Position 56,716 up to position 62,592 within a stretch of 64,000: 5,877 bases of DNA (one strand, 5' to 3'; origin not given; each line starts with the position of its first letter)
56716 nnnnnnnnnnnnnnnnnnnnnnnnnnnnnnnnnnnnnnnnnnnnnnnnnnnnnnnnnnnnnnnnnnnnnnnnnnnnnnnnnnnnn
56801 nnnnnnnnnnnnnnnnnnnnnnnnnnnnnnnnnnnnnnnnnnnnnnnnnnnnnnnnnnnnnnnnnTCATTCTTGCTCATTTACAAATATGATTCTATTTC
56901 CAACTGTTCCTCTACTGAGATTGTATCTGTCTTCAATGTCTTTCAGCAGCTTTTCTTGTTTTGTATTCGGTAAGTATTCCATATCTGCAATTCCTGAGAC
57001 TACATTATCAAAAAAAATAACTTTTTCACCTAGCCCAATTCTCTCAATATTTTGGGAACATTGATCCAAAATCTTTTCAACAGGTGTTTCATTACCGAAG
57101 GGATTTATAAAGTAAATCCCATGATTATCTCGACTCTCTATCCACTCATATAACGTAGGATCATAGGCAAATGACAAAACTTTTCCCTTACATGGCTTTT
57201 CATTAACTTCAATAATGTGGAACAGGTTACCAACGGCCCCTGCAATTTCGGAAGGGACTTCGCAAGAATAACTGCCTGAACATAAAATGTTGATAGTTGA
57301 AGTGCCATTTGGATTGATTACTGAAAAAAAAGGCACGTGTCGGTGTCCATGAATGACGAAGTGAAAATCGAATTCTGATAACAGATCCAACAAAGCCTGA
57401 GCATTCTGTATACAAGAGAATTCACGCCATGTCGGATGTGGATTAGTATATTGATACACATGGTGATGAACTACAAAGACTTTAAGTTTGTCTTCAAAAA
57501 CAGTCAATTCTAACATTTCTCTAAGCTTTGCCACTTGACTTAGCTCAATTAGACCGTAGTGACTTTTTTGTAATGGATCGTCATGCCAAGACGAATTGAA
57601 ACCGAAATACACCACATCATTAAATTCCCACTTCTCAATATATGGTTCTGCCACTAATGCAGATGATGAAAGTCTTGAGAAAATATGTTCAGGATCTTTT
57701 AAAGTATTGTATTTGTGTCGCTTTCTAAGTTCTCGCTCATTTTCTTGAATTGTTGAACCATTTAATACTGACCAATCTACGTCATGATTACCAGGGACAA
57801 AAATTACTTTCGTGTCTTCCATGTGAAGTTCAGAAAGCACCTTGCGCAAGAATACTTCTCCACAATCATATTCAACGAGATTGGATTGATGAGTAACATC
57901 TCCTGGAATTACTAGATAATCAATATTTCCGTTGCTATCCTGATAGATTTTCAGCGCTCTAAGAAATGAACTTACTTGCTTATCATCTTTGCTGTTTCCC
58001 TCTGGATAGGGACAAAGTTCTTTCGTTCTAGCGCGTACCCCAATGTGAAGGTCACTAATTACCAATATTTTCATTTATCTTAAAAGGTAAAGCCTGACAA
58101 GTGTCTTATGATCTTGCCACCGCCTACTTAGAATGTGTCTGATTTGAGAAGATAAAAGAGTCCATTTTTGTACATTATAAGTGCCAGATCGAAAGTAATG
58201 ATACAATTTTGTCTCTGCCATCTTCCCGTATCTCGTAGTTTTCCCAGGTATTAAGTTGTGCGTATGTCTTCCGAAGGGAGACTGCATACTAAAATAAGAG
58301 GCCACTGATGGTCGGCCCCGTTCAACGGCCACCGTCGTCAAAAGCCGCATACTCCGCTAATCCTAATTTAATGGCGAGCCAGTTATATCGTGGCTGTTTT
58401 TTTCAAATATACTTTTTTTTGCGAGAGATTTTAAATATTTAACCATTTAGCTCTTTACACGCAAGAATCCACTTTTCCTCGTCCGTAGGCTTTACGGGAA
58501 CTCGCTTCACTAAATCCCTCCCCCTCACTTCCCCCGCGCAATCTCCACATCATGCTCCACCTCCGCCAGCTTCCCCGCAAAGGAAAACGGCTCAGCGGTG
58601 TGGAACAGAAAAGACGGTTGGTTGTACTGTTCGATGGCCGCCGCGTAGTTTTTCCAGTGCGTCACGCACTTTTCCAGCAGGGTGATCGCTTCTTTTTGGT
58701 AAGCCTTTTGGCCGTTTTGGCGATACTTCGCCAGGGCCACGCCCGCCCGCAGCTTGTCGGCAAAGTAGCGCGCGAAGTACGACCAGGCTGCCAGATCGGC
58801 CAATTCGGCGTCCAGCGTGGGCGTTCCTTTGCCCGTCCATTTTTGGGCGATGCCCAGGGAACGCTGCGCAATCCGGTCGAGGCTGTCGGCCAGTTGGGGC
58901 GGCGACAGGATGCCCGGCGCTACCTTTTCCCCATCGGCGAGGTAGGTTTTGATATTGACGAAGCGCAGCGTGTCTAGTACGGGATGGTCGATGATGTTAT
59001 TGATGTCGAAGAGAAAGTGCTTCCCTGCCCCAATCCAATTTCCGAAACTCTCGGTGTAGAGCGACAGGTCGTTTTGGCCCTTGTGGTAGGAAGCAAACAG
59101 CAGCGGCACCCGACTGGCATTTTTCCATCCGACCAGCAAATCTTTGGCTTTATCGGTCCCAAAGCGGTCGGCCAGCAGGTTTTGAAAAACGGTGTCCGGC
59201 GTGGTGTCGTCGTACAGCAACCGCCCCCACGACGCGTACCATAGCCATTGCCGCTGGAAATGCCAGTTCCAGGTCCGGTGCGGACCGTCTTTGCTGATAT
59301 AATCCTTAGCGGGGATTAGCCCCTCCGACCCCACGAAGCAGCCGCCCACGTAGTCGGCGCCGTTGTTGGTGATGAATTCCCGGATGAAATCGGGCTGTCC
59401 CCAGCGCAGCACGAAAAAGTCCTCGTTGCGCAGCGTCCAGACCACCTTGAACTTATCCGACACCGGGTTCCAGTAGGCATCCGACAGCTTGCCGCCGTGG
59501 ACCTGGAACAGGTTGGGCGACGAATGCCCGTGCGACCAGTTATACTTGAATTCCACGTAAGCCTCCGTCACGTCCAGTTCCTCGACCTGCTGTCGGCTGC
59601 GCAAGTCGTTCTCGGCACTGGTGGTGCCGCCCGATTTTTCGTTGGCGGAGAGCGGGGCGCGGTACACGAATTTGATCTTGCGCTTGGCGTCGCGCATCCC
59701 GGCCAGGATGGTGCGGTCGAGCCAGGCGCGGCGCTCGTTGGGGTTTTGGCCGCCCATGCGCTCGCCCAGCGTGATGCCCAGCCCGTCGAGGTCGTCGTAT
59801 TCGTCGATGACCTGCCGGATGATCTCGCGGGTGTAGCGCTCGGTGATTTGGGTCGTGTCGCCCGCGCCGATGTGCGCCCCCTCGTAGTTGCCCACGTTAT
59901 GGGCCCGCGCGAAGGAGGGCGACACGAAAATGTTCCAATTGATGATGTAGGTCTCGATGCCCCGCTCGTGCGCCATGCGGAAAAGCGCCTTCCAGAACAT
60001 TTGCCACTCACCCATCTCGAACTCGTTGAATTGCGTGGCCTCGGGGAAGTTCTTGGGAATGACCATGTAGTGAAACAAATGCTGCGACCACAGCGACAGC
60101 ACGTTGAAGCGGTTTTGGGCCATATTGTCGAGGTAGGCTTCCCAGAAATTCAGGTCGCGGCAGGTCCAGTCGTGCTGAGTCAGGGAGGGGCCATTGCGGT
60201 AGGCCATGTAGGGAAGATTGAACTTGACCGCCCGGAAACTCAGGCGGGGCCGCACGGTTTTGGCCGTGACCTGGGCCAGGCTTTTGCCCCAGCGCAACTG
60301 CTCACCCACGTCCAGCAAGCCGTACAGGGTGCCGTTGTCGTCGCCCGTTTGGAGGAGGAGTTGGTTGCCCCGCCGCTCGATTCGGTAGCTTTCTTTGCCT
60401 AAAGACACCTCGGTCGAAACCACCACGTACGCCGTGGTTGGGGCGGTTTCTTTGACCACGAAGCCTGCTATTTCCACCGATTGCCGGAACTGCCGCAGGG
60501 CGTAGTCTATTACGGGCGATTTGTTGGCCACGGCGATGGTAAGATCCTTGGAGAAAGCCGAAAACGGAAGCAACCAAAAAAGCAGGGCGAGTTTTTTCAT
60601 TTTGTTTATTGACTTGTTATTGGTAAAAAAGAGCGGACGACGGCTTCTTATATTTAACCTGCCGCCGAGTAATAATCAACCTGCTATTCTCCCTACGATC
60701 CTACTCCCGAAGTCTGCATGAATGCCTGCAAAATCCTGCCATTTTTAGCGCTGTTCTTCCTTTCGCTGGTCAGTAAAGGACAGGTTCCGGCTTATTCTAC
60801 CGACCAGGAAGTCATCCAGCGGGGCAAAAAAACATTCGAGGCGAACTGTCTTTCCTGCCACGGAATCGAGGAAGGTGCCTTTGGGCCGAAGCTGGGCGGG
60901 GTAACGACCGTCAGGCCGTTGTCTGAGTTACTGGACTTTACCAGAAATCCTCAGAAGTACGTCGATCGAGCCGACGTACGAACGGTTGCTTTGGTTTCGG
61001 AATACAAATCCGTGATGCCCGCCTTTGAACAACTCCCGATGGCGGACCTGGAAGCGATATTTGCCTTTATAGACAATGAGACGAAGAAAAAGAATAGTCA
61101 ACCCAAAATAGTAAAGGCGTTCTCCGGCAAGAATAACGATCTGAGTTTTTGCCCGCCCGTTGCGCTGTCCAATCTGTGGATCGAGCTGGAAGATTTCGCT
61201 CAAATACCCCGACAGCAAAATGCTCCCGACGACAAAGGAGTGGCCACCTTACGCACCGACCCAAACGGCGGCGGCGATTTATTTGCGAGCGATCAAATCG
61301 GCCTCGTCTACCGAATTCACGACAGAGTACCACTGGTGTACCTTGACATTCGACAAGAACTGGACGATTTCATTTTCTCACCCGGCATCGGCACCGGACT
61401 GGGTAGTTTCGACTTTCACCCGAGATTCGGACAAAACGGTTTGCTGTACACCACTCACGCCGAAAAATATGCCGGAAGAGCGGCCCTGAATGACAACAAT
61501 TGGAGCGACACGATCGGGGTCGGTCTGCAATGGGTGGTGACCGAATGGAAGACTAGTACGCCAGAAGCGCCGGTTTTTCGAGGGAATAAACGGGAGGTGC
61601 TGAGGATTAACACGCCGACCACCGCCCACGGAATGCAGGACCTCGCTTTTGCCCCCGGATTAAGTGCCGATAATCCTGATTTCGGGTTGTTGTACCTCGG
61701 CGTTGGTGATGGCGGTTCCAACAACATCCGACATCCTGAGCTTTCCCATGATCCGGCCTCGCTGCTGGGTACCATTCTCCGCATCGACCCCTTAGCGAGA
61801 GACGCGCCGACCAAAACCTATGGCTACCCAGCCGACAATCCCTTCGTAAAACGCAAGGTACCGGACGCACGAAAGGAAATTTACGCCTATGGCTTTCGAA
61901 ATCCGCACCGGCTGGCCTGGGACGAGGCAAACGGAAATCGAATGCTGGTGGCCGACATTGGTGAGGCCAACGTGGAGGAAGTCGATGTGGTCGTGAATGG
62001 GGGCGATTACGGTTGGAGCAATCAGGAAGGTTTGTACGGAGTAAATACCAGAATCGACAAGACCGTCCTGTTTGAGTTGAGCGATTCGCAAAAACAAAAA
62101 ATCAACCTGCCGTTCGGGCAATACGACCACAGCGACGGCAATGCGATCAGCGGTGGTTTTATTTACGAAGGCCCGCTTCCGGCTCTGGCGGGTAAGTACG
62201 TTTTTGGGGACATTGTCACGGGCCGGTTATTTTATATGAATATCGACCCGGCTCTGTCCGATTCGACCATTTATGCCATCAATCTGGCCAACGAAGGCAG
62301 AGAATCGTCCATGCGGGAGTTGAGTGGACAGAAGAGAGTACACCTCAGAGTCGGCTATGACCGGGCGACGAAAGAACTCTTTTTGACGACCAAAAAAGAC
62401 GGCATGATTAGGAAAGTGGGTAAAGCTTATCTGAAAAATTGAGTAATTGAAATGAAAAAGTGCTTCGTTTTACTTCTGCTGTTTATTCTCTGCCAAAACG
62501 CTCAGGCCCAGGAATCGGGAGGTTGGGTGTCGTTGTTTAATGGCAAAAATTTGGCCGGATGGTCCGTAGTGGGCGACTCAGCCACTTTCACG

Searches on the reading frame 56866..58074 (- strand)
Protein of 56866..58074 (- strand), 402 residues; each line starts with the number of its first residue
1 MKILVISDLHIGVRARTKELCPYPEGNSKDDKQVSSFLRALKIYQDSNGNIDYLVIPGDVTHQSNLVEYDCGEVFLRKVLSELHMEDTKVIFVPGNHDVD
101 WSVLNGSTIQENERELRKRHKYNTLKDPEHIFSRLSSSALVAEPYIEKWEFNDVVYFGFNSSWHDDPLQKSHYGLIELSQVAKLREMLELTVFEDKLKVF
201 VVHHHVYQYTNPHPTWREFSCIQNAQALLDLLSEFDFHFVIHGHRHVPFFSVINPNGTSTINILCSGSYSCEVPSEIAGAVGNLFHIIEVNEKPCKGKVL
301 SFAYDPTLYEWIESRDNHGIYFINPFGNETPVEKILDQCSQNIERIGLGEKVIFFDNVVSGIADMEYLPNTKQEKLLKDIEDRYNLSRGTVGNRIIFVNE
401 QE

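Call 33: search_protein_families(library=pfam, proteins=[window:56866-58074:-])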
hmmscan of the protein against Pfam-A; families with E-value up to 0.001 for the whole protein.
window:56866-58074:- (402 aa): 2 families
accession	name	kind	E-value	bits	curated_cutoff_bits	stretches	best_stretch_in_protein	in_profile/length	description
PF00149.33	Metallophos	-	1e-16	62.4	21.5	1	1-248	1-191/191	Calcineurin-like phosphoesterase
PF12850.12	Metallophos_2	-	2e-06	28.3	27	0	1-119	1-74/154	Calcineurin-like phosphoesterase superfamily domain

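Call 65: search_protein_families(library=padloc, max_evalue=0.001, proteins=[window:56866-58074:-])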
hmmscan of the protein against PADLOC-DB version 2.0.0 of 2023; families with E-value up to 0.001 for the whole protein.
window:56866-58074:- (402 aa): 2 families
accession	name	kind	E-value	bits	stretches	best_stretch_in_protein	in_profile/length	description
PDLC05051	PDC-S60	-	1.4e-11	41.3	1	1-124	1-113/1027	-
PDLC00736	Effector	-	7.5e-10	36.3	1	47-127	36-109/561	Endonuclease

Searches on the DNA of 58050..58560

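Call 45: search_rna_families(source=window, start=58050, end=58560, threshold=evalue, max_evalue=10)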
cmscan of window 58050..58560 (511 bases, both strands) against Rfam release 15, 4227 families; matches with E-value up to 10: 3.
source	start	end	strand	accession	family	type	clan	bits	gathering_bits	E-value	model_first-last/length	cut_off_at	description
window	58067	58144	+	RF01564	DdR14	Gene; snRNA; snoRNA; CD-box;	-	19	80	6.8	1-65/65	no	D. discoideum snoRNA DdR14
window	58473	58501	+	RF01350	CRISPR-DR41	Gene; CRISPR;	-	18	36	0.88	1-29/29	no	CRISPR RNA direct repeat element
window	58167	58207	+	RF01363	CRISPR-DR50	Gene; CRISPR;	-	17.4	47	8.3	1-46/46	no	CRISPR RNA direct repeat element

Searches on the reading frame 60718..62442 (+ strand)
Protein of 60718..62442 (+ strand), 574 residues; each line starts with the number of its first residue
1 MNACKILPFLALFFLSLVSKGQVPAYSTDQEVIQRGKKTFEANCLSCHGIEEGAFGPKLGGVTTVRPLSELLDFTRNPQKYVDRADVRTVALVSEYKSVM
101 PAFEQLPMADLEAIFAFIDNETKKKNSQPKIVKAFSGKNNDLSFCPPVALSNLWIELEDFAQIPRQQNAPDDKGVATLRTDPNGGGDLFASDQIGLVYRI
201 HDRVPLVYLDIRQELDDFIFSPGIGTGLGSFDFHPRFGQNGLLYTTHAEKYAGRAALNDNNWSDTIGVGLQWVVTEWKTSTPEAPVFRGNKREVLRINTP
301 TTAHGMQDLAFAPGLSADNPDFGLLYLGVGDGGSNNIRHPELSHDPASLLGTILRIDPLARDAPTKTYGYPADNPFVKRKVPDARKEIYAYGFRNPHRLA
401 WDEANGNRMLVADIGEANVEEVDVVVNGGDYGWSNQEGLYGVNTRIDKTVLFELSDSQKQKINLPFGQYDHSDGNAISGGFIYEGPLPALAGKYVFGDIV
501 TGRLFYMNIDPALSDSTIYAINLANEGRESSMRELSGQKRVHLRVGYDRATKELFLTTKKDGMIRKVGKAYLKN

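Call 22: find_encoding_contigs(protein=window:60718-62442:+, flank=3000, max_places=10)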
Protein window:60718-62442:+ (574 aa): no gene with exactly this product is on record in the collection.

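Call 34: search_protein_families(library=pfam, max_evalue=0.01, proteins=[window:60718-62442:+])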
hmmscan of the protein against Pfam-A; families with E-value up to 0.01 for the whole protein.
window:60718-62442:+ (574 aa): 4 families
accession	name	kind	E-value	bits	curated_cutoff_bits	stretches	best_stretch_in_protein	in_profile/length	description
PF07995.17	GSDH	-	4.1e-22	79.4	25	1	226-511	49-290/332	Glucose / Sorbosone dehydrogenase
PF13442.11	Cytochrome_CBB3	-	1.2e-09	38.7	27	1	33-118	3-68/68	Cytochrome C oxidase, cbb3-type, subunit III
PF00034.26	Cytochrom_C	-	1.7e-08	36.1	21.3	1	33-120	1-88/90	Cytochrome c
PF14495.11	Cytochrom_C550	-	6.3e-05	23.1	27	1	30-124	23-125/136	Cytochrome c-550 domain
